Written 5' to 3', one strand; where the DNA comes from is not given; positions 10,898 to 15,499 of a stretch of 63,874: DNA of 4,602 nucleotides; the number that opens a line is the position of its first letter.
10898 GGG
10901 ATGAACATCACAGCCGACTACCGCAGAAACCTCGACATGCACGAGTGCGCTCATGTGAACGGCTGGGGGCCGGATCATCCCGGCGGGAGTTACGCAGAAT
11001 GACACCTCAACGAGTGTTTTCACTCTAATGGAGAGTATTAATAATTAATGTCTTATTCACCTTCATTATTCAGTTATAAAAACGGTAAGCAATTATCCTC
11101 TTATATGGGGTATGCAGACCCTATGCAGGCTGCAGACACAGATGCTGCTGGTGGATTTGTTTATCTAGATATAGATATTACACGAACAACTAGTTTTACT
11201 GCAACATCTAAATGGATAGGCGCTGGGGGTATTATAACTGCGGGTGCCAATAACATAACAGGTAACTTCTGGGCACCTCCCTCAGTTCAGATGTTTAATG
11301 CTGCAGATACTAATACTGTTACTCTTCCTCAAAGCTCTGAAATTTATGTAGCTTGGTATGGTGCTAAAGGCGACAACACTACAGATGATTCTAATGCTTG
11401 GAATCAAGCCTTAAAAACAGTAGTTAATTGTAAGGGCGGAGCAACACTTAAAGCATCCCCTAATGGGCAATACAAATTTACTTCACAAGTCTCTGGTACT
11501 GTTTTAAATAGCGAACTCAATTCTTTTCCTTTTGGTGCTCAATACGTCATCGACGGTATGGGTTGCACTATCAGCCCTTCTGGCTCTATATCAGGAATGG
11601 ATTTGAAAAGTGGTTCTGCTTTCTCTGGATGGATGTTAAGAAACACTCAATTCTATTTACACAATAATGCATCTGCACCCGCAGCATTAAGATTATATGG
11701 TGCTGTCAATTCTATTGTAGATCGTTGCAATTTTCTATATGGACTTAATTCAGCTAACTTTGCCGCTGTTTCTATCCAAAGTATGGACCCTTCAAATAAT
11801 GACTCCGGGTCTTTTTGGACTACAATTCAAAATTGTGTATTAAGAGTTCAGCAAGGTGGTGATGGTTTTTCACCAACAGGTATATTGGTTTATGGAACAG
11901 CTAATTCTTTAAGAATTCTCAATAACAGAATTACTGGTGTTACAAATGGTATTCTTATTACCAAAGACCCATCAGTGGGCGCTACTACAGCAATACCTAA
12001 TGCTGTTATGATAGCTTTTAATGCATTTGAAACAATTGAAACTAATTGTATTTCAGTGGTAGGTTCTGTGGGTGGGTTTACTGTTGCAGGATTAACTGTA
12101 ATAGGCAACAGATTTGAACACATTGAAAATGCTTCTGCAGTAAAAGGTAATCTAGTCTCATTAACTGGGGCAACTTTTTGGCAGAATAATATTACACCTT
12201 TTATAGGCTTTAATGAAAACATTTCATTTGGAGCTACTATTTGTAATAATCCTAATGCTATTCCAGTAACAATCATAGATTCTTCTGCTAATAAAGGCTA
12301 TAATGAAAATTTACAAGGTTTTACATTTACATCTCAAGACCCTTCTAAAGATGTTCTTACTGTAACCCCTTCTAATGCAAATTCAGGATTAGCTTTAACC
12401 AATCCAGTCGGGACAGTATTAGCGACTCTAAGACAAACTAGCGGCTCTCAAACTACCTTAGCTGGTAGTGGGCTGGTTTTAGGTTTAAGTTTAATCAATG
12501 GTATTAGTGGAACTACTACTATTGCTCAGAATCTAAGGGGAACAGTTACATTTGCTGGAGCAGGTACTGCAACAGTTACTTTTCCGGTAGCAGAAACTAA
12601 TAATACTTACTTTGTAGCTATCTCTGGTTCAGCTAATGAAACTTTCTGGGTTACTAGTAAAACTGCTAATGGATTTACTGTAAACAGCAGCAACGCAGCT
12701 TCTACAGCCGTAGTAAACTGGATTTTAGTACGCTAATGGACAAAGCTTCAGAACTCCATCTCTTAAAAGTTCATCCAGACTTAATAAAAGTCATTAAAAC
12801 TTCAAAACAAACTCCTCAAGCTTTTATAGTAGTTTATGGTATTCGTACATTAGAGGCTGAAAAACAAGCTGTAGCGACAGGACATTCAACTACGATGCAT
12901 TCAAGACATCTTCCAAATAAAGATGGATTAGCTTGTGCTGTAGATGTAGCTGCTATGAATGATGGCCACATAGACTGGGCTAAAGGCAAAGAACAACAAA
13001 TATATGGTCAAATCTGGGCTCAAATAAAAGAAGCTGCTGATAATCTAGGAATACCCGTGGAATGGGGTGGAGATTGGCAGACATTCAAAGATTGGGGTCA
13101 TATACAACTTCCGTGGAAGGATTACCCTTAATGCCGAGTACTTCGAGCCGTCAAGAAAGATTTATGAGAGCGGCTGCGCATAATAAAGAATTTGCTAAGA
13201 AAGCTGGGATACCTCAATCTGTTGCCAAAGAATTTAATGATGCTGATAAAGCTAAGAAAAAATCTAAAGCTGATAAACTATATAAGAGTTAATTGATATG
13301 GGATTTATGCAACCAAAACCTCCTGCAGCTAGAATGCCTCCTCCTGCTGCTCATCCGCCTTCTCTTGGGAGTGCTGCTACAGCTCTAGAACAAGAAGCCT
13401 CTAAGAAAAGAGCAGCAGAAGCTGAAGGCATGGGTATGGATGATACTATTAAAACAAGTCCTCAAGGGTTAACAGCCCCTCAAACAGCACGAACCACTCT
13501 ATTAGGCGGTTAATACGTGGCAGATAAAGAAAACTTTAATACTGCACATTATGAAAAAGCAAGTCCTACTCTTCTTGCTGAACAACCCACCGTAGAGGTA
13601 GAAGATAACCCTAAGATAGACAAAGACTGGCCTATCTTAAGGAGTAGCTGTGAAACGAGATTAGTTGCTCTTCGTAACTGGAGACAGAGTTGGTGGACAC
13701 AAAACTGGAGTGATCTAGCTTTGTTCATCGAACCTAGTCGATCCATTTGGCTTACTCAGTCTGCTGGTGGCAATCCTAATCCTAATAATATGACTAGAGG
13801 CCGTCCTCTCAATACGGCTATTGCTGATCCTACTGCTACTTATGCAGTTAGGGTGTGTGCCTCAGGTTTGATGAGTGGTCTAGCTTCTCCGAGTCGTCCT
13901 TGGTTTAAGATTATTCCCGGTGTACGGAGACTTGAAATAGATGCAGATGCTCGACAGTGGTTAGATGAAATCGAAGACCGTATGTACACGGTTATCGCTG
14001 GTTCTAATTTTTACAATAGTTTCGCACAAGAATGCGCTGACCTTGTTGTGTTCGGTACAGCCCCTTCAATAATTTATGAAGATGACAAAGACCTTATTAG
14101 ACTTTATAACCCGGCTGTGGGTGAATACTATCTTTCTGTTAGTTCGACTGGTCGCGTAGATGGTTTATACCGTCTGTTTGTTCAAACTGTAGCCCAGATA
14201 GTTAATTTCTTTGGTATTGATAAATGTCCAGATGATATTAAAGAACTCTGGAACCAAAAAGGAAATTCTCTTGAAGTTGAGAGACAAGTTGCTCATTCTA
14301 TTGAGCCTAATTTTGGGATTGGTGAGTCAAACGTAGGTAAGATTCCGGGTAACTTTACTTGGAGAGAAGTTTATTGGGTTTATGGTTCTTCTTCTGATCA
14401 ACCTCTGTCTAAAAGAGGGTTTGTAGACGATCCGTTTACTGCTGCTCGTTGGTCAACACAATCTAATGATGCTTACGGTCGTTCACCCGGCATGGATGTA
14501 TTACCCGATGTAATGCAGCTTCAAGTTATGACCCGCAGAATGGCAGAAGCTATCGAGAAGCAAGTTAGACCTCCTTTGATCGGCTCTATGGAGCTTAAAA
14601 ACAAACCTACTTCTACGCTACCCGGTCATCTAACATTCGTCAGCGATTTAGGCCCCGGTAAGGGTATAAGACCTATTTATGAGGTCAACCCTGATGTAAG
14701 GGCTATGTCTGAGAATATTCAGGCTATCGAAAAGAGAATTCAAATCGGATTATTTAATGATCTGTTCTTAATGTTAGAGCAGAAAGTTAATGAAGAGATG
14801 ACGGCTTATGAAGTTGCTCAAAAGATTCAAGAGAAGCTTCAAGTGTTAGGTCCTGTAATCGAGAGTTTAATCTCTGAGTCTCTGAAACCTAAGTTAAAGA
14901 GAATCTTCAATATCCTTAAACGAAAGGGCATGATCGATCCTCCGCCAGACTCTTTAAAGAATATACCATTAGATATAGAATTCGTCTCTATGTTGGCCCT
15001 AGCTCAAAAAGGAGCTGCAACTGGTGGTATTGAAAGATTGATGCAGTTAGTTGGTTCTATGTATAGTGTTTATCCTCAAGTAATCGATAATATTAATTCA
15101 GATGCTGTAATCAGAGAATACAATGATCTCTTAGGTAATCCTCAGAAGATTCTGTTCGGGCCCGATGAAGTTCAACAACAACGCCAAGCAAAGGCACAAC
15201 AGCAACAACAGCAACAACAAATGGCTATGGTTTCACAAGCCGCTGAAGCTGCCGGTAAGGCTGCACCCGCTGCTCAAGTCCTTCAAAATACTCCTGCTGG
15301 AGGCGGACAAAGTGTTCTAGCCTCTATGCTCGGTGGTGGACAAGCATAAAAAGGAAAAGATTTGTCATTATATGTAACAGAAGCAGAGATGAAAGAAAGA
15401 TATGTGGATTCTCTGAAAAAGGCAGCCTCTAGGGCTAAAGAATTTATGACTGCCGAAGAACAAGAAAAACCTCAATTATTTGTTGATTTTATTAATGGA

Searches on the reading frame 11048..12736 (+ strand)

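Call 51: search_protein_families(library=phrogs, proteins=[window:11048-12736:+], max_evalue=0.001)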
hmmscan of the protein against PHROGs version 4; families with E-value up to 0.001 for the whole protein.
window:11048-12736:+ (562 aa): 1 family
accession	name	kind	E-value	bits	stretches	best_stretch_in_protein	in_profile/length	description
phrog_2234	-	tail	1.6e-06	28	1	95-147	182-232/757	tail spike protein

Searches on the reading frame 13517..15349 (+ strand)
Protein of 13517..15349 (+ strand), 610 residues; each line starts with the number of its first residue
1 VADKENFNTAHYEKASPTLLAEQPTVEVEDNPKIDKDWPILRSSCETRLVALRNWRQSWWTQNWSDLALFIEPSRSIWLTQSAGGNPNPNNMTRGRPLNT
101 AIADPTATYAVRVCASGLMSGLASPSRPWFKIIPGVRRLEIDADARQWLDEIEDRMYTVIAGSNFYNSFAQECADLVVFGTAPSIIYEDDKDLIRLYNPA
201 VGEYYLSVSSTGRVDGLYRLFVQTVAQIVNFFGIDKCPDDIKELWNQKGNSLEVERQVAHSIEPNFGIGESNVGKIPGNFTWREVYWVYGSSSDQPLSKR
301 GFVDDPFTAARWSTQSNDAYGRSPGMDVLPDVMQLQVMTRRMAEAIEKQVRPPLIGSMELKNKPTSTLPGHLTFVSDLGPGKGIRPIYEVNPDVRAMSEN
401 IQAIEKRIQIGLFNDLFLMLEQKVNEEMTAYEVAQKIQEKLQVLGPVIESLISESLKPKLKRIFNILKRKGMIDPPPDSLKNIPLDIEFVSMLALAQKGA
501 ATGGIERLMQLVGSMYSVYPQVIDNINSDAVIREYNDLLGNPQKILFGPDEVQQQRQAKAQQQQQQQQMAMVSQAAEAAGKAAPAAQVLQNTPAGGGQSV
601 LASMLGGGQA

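Call 51: search_protein_families(library=phrogs, proteins=[window:13517-15349:+], max_evalue=0.001)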
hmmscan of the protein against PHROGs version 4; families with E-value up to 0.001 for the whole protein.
window:13517-15349:+ (610 aa): 4 families
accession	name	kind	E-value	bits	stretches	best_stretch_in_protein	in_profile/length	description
phrog_332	-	connector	4.2e-133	445.6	1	44-588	13-547/560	head-tail adaptor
phrog_21643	-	unknown function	4.7e-49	167.9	1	372-587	41-254/268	-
phrog_21528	-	unknown function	1.2e-40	140.3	1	48-265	9-216/224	-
phrog_449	-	connector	4.3e-26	92.5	1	304-587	242-516/520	head-tail adaptor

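Call 52: search_dna_similar(query=window:13517-15349:+, collection=phages, mode=protein, max_rows=12)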
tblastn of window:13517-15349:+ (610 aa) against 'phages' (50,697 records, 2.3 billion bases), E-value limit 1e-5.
Records with a match: 201; places in all: 203; records where one place covers at least 80% of the query: 152.
Best place of each record, by identity: <60% 201.
By first word of the organism name: Vibrio 45; Pelagibacter 23; Pseudomonas 16; Escherichia 15; Xanthomonas 15; Caudoviricetes 12; Salmonella 12; Acinetobacter 6; Liberibacter 6; Bordetella 5; and 22 more.
By host as written in the record: - 56; Candidatus Pelagibacter ubique HTCC1062 14; Vibrio cholerae 2095 9; Vibrio cholerae 7; Xanthomonas albilineans CFBP2523 6; Pseudomonas aeruginosa PA14 5; Escherichia coli O157:H7 4; Candidatus Pelagibacter sp. HTCC1062 4; and 66 more.
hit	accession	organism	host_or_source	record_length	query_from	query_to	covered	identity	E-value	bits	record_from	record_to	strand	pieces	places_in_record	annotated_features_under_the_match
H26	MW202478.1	Caudoviricetes sp.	Manatee Spring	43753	36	608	94%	32.3%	4e-80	281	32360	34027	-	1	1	head to tail connecting protein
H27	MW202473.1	Caudoviricetes sp.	Manatee Spring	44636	34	606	94%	32.2%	2e-83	291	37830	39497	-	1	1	head to tail connecting protein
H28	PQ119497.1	Cobetia phage Carin1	Cobetia marina DSMZ4741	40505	42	552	84%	36.1%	2e-91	315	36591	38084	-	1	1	portal protein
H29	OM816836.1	Klebsiella phage vB_KpnP_BUCT711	Klebsiella pneumoniae BUCT711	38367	48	552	83%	36.4%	2e-84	294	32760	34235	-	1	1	tail protein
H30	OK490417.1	Klebsiella phage Kp4865-1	Klebsiella pneumoniae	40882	48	552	83%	36.4%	2e-84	294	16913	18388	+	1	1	record has no annotation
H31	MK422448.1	Klebsiella phage ST512-KPC3phi13.3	Klebsiella pneumoniae ST512-KPC3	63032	48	552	83%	36.4%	2e-84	294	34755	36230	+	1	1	tail protein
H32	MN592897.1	Vibrio phage MZH0603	Vibrio variabilis R-40492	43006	44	552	83%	35.7%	3e-86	300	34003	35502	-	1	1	head to tail connecting protein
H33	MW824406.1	Vibrio phage PS25B.1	Vibrio crassostreae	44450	48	552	83%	35.9%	6e-86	299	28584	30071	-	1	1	head-tail connector protein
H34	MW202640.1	Caudoviricetes sp.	Manatee Spring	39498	42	552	84%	35.2%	3e-92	317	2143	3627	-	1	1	head to tail connecting protein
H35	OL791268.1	Phage zth2-2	-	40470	27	552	86%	34.0%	4e-89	308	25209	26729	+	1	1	record has no annotation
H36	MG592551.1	Vibrio phage 1.185.O._10N.286.49.C2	Vibrio sp.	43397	48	552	83%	35.3%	7e-84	293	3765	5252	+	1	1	head to tail connecting protein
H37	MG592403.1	Vibrio phage 1.021.A._10N.222.51.F9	Vibrio splendidus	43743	48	552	83%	35.1%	1e-82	289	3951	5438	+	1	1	head to tail connecting protein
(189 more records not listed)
